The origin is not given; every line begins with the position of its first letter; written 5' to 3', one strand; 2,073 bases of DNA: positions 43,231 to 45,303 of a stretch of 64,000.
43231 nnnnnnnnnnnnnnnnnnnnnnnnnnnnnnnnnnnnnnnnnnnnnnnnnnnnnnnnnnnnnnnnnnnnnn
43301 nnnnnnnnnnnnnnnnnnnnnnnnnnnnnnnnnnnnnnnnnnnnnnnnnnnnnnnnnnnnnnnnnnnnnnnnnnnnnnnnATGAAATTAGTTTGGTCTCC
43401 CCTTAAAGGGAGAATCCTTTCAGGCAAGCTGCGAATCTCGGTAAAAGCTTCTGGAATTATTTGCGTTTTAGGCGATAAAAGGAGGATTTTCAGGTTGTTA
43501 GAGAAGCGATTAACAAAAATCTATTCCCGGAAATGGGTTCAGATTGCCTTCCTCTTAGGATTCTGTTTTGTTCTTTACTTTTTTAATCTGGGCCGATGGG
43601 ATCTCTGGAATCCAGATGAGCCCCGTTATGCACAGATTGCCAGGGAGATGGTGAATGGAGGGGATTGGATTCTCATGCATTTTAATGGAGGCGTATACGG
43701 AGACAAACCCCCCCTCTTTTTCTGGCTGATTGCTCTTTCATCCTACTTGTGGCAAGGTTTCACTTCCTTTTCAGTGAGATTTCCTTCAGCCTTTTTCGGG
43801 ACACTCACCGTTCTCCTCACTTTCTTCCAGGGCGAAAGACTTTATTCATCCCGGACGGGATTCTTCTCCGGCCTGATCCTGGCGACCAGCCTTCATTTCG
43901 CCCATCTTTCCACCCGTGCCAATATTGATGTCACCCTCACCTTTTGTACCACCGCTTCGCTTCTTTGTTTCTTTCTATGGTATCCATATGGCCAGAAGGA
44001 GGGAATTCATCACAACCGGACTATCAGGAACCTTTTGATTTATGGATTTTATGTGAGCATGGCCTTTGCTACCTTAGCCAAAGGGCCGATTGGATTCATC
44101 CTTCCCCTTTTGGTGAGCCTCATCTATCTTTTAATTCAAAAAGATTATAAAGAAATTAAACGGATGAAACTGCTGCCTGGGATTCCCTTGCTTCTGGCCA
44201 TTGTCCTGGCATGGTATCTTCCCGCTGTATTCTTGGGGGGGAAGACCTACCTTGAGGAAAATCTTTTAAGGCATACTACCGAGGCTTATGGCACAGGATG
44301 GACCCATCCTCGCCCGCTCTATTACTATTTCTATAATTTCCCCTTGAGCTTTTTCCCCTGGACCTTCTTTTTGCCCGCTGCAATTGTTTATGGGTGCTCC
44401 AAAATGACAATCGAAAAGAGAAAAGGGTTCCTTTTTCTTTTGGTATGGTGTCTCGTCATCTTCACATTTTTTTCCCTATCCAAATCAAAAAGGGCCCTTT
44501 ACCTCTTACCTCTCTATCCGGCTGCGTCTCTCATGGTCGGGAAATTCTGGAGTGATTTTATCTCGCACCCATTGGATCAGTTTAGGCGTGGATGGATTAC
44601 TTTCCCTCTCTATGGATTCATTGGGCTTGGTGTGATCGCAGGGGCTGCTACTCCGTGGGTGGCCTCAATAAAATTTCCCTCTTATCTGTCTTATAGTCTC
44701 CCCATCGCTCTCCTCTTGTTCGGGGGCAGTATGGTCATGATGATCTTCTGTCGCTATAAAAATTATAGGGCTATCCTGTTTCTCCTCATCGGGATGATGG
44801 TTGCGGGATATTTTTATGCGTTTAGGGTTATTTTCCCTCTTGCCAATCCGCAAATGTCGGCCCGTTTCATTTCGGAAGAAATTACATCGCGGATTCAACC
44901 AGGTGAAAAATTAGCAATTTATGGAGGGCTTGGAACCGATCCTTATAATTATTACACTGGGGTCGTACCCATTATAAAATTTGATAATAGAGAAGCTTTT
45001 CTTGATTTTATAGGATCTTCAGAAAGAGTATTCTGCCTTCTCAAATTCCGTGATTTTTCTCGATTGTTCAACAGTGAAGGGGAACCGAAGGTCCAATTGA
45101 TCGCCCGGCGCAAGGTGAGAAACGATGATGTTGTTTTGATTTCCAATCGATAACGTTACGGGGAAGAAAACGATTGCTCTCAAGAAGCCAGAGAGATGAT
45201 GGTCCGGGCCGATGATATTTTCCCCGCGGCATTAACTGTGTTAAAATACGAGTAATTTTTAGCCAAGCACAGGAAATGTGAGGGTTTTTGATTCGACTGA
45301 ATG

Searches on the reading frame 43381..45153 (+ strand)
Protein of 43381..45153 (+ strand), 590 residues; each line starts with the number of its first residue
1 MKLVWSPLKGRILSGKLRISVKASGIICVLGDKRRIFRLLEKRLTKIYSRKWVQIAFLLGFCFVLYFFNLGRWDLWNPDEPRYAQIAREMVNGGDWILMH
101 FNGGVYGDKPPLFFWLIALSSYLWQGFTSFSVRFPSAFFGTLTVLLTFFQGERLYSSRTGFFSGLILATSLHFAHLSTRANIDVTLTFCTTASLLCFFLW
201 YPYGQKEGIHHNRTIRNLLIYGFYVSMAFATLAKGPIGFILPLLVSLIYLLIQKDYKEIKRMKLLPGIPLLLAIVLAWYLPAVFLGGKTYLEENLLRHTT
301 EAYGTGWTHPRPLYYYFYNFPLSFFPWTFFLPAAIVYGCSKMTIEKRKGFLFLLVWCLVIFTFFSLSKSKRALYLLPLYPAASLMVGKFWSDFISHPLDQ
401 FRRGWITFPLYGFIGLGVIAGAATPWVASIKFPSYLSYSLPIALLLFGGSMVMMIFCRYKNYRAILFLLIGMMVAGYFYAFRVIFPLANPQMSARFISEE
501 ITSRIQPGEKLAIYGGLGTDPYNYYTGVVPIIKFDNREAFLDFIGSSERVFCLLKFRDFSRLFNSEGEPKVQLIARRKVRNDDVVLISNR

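Call 21: find_encoding_contigs(protein=window:43381-45153:+, flank=10000, max_places=3)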
Protein window:43381-45153:+ (590 aa): 24 contigs read that carry it; 3 places shown.
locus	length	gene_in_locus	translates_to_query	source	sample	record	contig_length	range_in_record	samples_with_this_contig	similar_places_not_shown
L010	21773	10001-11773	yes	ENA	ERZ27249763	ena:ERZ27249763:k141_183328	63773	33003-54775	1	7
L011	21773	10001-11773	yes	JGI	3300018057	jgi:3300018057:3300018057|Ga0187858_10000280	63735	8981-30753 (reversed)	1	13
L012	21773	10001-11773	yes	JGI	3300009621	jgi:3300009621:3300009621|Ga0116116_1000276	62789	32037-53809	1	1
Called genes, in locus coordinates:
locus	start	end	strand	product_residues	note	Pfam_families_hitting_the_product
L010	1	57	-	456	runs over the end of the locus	PF00202:Aminotran_3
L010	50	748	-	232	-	PF06888:Put_Phosphatase, PF12710:HAD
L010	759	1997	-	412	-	PF00109:ketoacyl-synt, PF00108:Thiolase_N (weak), PF02801:Ketoacyl-synt_C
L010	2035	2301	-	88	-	PF00550:PP-binding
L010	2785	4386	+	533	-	PF02366:PMT, PF13231:PMT_2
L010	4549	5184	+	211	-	PF13847:Methyltransf_31 (weak), PF08241:Methyltransf_11, PF08242:Methyltransf_12, PF13649:Methyltransf_25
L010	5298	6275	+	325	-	PF01408:GFO_IDH_MocA, PF02894:GFO_IDH_MocA_C, PF22725:GFO_IDH_MocA_C3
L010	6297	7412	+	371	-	PF00155:Aminotran_1_2 (weak), PF01041:DegT_DnrJ_EryC1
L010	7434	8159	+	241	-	PF13641:Glyco_tranf_2_3, PF00535:Glycos_transf_2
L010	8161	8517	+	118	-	PF07578:LAB_N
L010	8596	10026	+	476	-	PF02366:PMT, PF13231:PMT_2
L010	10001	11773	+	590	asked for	PF02366:PMT, PF13231:PMT_2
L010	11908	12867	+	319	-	PF01408:GFO_IDH_MocA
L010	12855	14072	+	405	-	PF04055:Radical_SAM, PF13353:Fer4_12 (weak)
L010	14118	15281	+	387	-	PF13477:Glyco_trans_4_2 (weak), PF13579:Glyco_trans_4_4, PF13439:Glyco_transf_4, PF00534:Glycos_transf_1, PF13692:Glyco_trans_1_4, PF13524:Glyco_trans_1_2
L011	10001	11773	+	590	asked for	PF02366:PMT, PF13231:PMT_2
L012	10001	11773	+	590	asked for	PF02366:PMT, PF13231:PMT_2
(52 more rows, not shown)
